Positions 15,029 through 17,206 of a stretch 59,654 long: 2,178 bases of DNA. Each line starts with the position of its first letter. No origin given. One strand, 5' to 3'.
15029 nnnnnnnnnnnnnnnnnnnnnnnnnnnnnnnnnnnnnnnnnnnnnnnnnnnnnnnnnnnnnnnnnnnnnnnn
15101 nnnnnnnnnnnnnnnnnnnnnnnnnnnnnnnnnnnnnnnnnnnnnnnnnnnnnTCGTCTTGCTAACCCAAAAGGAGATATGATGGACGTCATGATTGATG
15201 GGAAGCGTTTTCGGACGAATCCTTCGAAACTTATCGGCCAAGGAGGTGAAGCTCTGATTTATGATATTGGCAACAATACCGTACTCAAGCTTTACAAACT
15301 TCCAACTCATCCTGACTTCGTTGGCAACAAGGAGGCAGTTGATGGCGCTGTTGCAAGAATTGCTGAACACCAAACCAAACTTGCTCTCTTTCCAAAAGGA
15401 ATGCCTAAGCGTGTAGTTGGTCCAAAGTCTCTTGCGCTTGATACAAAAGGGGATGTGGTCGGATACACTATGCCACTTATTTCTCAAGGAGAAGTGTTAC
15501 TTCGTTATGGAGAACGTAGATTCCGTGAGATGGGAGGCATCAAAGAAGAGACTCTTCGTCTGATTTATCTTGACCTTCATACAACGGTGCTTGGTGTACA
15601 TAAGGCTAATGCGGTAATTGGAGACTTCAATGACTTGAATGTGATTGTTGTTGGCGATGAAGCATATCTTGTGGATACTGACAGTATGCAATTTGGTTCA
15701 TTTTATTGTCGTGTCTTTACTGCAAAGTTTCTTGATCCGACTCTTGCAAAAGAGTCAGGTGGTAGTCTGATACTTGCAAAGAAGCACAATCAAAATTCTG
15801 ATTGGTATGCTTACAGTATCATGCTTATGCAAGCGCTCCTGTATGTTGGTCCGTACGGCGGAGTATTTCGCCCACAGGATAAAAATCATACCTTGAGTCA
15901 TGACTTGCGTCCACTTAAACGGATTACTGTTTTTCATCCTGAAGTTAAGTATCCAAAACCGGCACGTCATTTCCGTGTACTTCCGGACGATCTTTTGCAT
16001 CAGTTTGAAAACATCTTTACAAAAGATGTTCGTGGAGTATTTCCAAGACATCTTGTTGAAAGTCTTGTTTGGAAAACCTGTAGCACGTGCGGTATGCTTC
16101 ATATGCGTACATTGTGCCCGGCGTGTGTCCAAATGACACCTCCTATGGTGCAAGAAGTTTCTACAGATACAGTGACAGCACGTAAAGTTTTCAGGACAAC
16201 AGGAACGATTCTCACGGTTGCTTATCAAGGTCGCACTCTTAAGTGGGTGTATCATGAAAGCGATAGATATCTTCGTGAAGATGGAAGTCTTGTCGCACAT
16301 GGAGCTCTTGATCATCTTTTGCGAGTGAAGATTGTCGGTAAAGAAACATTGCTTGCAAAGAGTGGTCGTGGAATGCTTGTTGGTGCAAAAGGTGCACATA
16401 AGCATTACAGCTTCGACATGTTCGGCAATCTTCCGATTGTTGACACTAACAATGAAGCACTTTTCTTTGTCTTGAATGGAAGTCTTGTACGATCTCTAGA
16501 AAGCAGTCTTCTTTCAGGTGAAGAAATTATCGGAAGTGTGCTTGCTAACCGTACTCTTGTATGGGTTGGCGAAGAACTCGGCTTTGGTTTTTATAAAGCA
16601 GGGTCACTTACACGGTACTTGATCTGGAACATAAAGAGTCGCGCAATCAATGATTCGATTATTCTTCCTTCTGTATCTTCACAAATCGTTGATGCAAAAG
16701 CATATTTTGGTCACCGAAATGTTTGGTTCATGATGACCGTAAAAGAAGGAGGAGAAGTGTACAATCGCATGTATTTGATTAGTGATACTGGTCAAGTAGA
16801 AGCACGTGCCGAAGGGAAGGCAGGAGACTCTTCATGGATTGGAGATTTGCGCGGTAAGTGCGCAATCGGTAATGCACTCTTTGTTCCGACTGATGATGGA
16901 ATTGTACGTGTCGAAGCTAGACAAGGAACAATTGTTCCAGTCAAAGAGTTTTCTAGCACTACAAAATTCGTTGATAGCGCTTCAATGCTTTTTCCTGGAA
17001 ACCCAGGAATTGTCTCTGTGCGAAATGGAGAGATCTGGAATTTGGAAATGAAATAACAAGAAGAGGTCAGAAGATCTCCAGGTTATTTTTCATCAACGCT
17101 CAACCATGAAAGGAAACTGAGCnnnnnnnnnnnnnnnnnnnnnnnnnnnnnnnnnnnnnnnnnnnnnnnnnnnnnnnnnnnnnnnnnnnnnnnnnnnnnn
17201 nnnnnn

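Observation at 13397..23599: Complete NAD salvage cluster under a predicted NrtR-type regulator, with a recurrent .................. operator motif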

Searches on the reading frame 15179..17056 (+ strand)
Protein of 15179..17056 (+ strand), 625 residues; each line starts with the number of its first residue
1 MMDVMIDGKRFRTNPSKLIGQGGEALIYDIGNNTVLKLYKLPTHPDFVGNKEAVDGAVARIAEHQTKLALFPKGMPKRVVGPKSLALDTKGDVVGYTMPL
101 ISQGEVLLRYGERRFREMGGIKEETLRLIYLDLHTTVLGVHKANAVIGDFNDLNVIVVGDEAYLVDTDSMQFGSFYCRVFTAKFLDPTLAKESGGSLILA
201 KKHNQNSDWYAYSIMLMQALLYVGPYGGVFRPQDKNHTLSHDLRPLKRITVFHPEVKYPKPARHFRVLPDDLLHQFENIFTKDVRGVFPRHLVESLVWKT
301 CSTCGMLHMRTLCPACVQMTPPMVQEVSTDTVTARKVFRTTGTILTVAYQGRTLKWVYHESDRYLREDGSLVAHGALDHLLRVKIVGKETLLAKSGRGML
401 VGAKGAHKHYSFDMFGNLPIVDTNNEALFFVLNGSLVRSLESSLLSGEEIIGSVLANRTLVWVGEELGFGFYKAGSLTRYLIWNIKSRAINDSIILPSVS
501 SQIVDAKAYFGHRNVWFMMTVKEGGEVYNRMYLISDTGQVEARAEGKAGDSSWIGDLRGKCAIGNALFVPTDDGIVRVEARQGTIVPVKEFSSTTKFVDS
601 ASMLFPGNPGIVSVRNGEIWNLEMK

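Call 4: search_protein_families(library=pfam, proteins=[window:15179-17056:+], max_evalue=0.01)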
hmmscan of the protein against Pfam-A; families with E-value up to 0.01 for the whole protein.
window:15179-17056:+ (625 aa): 0 families

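Call 11: search_protein_families(library=ncbifam, proteins=[window:15179-17056:+], max_evalue=0.01)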
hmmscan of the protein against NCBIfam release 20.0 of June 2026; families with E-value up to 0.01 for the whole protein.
window:15179-17056:+ (625 aa): 1 family
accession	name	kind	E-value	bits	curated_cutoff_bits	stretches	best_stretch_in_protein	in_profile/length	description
NF038150.1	lanthi_synth_IV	equivalog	4.5e-05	21.9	650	1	105-232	278-402/851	class IV lanthionine synthetase LanL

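Call 21: search_protein_families(library=padloc, proteins=[window:15179-17056:+], max_evalue=0.01)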
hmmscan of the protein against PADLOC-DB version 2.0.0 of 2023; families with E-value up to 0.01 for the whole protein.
window:15179-17056:+ (625 aa): 0 families

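Call 30: search_protein_families(library=pfam, proteins=[window:15179-17056:+], max_evalue=5)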
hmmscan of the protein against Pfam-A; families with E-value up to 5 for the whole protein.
window:15179-17056:+ (625 aa): 1 family
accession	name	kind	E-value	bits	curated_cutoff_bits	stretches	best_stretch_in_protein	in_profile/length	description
PF16503.10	zn-ribbon_14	-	1.3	9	34.9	1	300-317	2-19/32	Zinc-ribbon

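Call 48: find_homologous_proteins(query=window:15179-17056:+, max_evalue=0.001)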
Query window:15179-17056:+ (625 aa): 1101 proteins with E <= 0.001 among 8000 candidates; the best 120 are listed.
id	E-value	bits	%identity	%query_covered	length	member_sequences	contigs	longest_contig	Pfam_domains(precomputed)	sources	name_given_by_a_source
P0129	0.0e+0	1436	100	100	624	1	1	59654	-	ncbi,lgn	-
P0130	6.8e-292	988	67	100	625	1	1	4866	-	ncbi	-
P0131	2.2e-245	834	58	100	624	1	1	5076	PF00069.32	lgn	-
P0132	1.9e-200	686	49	100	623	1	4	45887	-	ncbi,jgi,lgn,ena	-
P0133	3.6e-200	685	49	100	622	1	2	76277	-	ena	-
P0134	4.8e-192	658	48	100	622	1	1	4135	-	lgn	-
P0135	1.2e-191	656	47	100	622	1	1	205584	-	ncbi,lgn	ncbi:MAG: hypothetical protein WCK59_03460 [Candidatus Falkowbacteria bacterium]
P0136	4.6e-191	655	47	100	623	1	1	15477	-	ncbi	-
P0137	4.8e-191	655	48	100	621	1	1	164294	-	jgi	jgi:H/ACA ribonucleoprotein complex subunit 3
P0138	8.3e-191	654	50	99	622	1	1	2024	-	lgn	-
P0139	3.5e-189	648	47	100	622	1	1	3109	-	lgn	-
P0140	8.9e-189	647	47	99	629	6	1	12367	-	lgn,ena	-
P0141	1.3e-188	647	46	100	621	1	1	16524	-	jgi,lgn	jgi:serine/threonine protein kinase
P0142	1.5e-188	646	48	99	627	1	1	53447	-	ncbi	-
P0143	3.1e-188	645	47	99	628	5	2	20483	-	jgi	jgi:H/ACA ribonucleoprotein complex subunit 3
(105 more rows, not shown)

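Call 56: predict_structure(alignment_id=A4)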
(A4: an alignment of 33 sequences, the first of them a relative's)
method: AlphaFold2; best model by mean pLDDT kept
length: 624 residues; sequences in the alignment: 33
mean_pLDDT: 90.1   pTM: 0.55
mean pLDDT of the five models: 90.1, 88.6, 88.3, 87.7, 87.6
residues with pLDDT >= 90: 414; 70-90: 192; 50-70: 11; < 50: 7
segments of 3 or more residues with pLDDT < 50: 318-322
pLDDT, mean of each block of 10 residues (from residue 1): 91 90 91 94 92 90 93 93 93 95 93 87 95 98 95 95 93 90 91 88 96 94 76 85 85 82 90 92 94 92 87 63 68 90 91 93 93 90 93 94 90 92 94 91 72 94 94 87 93 83 92 93 91 93 88 90 93 93 95 88 91 93 88
secondary structure, 60 per line:
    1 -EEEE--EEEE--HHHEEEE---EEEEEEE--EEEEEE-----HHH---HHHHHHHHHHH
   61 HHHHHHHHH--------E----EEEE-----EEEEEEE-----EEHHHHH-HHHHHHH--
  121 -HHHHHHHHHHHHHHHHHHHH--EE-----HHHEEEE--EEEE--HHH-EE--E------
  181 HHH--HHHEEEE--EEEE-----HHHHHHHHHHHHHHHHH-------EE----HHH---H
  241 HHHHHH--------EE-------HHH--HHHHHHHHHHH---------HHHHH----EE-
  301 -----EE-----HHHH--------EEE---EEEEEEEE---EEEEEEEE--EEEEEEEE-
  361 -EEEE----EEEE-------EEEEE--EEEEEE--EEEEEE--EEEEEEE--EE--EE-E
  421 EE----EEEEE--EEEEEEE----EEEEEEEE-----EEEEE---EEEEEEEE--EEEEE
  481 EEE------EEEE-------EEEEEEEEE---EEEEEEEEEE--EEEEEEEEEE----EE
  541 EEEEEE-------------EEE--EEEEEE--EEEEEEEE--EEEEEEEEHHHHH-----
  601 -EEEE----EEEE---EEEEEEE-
elements in order: E2-5 E8-11 E17-20 E24-30 E33-38 H50-69 E83-86 E92-98 H106-110 H112-118 H122-141 E154-157 E160-163 E189-192 E195-198 H204-220 H240-246 H269-279 H289-293 H313-316 E325-327 E331-338 E342-349 E352-359 E362-365 E370-373 E381-385 E388-393 E396-401 E404-410 E420-422 E427-431 E434-440 E445-452 E458-462 E466-473 E476-483 E490-493 E501-509 E513-522 E525-534 E539-546 E560-562 E565-570 E573-580 E583-590 H591-595 E602-605 E610-613 E617-623

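Call 58: fold_search(model_id=the predicted structure, library=pdb)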
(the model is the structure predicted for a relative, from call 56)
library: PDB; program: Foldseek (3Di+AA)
matches with E <= 10: 1897; with E <= 0.001: 1132
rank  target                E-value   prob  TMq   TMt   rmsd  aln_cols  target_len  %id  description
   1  3pvu_A                1.1e-07  1.00  0.31  0.31  28.3       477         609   14  Bovine GRK2 in complex with Gbetagamma subunits and a selective kinase inhibitor (CMPD101) (released 2011-06-01)
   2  8txz                  2.0e-07  1.00  0.28  0.21  18.9       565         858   11  Structure of C-terminal LRRK2 bound to MLi-2 (released 2023-12-06)
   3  6zue_A                6.8e-07  1.00  0.29  0.18   7.7       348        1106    9  Crystal structure of human DDB1 bound to human DCAF1 (amino acid residues 1046-1396) (released 2021-07-28)
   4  3krw_A                9.6e-07  1.00  0.30  0.30  28.9       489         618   12  Human GRK2 in complex with Gbetgamma subunits and balanol (soak) (released 2010-02-16)
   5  7k7l_A                1.0e-06  1.00  0.26  0.27  27.7       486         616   12  Structure of a hit for G Protein Coupled Receptor Kinase 2 (GRK2) Inhibitor for the Potential Treatment of Heart Failu (released 2020-10-28)
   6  2bcj_A                1.4e-06  1.00  0.26  0.26  27.9       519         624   13  Crystal Structure of G Protein-Coupled Receptor Kinase 2 in Complex with Galpha-q and Gbetagamma Subunits (released 2005-12-20)
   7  4e54_A                1.7e-06  1.00  0.28  0.17   8.1       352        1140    7  Damaged DNA induced UV-damaged DNA-binding protein (UV-DDB) dimerization and its roles in chromatinized DNA repair (released 2012-08-08)
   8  1ym7_A                1.9e-06  1.00  0.27  0.27  28.3       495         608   12  G Protein-Coupled Receptor Kinase 2 (GRK2) (released 2005-07-05)
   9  3l9m_A                2.0e-06  1.00  0.29  0.50   5.4       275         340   16  Crystal structure of PKAB3 (pka triple mutant V123A, L173M, Q181K) with compound 18 (released 2011-01-19)
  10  3l9l_A                2.0e-06  1.00  0.30  0.51   5.2       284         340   16  Crystal structure of pka with compound 36 (released 2011-01-19)
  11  1cdk_A                2.1e-06  1.00  0.29  0.50   5.2       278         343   16  CAMP-DEPENDENT PROTEIN KINASE CATALYTIC SUBUNIT (E.C.2.7.1.37) (PROTEIN KINASE A) COMPLEXED WITH PROTEIN KINASE INHIBI (released 1995-10-15)
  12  4c34_A                2.2e-06  1.00  0.28  0.48   5.3       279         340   17  PKA-S6K1 Chimera with Staurosporine bound (released 2013-10-09)
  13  3cik_A                2.2e-06  1.00  0.30  0.30  29.3       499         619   14  Human GRK2 in Complex with Gbetagamma subunits (released 2009-02-17)
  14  8br5_BBB              2.4e-06  1.00  0.25  0.50   5.5       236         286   14  Discovery of IRAK4 Inhibitor 41 (released 2024-01-31)
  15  3l9n_A                2.4e-06  1.00  0.29  0.51   5.4       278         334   16  crystal structure of PKAB3 (pka triple mutant V123A, L173M, Q181K) with compound 27 (released 2011-01-19)
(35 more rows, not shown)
